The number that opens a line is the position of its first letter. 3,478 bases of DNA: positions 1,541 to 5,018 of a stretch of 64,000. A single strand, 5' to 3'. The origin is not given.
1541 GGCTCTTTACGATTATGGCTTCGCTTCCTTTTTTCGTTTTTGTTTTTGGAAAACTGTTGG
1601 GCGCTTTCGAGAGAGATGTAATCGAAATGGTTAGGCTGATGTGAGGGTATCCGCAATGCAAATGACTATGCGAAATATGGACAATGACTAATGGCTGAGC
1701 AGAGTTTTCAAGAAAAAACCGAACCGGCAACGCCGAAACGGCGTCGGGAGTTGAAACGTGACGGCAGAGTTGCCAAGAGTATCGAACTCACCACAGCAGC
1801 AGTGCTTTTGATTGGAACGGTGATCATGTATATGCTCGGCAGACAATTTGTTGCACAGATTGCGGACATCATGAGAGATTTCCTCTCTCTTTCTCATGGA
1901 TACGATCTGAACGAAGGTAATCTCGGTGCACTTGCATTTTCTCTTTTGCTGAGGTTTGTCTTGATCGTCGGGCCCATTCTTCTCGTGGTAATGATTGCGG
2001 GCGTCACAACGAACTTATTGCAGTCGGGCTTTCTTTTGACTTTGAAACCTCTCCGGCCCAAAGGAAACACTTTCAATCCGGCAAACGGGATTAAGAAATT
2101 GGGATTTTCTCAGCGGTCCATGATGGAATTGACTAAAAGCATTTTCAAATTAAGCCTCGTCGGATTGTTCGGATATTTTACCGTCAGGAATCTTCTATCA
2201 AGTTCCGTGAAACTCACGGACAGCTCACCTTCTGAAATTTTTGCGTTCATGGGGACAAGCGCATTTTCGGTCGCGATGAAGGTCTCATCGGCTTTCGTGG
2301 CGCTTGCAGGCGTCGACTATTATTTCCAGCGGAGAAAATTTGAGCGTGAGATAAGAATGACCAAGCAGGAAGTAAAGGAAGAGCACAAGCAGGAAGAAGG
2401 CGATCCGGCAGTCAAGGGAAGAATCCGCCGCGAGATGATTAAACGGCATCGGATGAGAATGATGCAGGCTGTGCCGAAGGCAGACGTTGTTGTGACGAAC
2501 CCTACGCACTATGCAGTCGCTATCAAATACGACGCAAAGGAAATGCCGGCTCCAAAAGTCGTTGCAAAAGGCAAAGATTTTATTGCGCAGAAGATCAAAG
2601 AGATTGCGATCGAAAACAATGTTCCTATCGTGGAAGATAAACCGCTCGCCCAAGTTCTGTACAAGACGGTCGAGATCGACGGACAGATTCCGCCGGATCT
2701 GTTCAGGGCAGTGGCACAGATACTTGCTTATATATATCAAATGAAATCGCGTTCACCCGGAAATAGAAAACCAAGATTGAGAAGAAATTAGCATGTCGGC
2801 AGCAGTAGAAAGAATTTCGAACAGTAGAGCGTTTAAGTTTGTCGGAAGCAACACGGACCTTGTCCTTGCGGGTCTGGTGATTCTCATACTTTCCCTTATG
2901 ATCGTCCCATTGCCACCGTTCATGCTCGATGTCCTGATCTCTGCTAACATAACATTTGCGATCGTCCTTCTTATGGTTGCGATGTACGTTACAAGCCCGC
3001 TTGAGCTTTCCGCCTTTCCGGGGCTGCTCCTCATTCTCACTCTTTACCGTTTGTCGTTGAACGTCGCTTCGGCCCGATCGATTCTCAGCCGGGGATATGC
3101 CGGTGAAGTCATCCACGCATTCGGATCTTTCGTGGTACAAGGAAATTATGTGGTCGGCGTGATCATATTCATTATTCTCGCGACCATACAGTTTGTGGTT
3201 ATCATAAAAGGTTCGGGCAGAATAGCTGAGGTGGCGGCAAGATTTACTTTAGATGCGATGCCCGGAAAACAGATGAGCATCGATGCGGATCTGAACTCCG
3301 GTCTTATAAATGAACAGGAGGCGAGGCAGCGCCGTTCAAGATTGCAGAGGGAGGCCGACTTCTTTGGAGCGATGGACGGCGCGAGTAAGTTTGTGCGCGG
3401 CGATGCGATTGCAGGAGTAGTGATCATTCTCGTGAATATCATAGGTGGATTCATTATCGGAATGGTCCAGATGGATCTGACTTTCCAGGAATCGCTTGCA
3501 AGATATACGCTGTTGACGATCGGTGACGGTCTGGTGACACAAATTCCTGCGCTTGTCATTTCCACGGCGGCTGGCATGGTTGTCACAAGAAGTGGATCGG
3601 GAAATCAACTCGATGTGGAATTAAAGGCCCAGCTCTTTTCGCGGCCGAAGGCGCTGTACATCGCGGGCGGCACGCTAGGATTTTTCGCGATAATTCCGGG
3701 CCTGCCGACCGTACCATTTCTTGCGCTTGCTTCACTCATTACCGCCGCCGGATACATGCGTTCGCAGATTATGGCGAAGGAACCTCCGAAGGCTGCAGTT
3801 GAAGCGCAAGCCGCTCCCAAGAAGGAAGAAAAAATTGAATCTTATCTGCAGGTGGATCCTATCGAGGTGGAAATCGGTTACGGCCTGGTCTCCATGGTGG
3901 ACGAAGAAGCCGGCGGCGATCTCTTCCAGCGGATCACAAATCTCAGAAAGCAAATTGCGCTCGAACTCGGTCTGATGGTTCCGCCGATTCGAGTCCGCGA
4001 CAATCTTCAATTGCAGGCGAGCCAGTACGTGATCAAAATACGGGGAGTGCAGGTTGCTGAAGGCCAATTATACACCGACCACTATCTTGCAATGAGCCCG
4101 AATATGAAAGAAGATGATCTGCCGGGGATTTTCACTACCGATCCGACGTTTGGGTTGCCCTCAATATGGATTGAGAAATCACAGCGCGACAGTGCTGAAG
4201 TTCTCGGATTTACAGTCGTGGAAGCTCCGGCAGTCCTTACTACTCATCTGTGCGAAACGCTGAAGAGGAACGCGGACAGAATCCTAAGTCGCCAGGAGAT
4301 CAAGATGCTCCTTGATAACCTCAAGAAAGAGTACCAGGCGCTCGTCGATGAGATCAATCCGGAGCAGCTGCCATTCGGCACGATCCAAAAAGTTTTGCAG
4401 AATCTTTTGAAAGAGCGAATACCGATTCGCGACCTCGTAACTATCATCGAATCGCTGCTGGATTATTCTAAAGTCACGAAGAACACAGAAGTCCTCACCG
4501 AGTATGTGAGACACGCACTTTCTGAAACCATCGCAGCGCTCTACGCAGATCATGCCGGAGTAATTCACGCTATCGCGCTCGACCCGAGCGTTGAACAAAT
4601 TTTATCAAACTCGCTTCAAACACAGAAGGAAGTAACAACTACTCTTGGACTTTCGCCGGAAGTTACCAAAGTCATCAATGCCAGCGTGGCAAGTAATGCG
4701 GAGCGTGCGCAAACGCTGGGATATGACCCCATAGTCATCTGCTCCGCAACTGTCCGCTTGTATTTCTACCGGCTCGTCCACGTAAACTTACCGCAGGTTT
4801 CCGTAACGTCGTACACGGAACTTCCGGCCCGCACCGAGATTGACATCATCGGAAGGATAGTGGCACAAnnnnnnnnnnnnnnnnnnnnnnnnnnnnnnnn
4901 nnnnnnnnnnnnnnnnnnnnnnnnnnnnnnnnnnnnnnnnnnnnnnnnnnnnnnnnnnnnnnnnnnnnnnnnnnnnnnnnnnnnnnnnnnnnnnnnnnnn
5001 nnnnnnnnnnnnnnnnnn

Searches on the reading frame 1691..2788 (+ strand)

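Call 6: search_protein_families(library=pfam, proteins=[window:1691-2788:+], max_evalue=0.001)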
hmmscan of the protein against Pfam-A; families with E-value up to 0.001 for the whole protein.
window:1691-2788:+ (366 aa): 1 family
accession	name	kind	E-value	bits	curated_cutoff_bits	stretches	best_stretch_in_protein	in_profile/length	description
PF01312.24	Bac_export_2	-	1.7e-125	419.2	24.4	1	7-348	1-335/335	FlhB HrpN YscU SpaS Family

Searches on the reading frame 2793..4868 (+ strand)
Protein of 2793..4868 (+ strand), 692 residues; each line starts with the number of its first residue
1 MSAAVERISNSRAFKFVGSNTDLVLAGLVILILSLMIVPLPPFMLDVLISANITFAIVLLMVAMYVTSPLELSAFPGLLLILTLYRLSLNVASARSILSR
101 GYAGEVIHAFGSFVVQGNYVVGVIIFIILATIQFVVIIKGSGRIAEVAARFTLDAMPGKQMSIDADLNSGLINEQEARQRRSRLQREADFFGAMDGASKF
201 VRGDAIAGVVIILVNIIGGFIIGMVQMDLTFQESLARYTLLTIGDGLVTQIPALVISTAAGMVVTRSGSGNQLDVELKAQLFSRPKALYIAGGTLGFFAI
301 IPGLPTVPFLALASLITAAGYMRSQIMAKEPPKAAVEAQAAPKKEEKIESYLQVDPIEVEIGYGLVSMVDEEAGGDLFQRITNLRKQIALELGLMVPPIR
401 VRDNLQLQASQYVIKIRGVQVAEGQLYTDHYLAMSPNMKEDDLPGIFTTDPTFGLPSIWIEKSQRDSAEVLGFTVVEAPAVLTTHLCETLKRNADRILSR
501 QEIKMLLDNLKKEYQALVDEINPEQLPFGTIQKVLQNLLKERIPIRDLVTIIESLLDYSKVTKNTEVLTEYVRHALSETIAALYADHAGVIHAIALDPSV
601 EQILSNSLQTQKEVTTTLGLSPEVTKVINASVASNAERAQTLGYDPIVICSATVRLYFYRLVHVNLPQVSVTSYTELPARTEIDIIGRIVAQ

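Call 6: search_protein_families(library=pfam, proteins=[window:2793-4868:+], max_evalue=0.001)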
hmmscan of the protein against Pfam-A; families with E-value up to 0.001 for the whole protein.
window:2793-4868:+ (692 aa): 1 family
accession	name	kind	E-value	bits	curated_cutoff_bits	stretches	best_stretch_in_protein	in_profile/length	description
PF00771.25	FHIPEP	-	4.7e-265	881.6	29.1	1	32-680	1-655/657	FHIPEP family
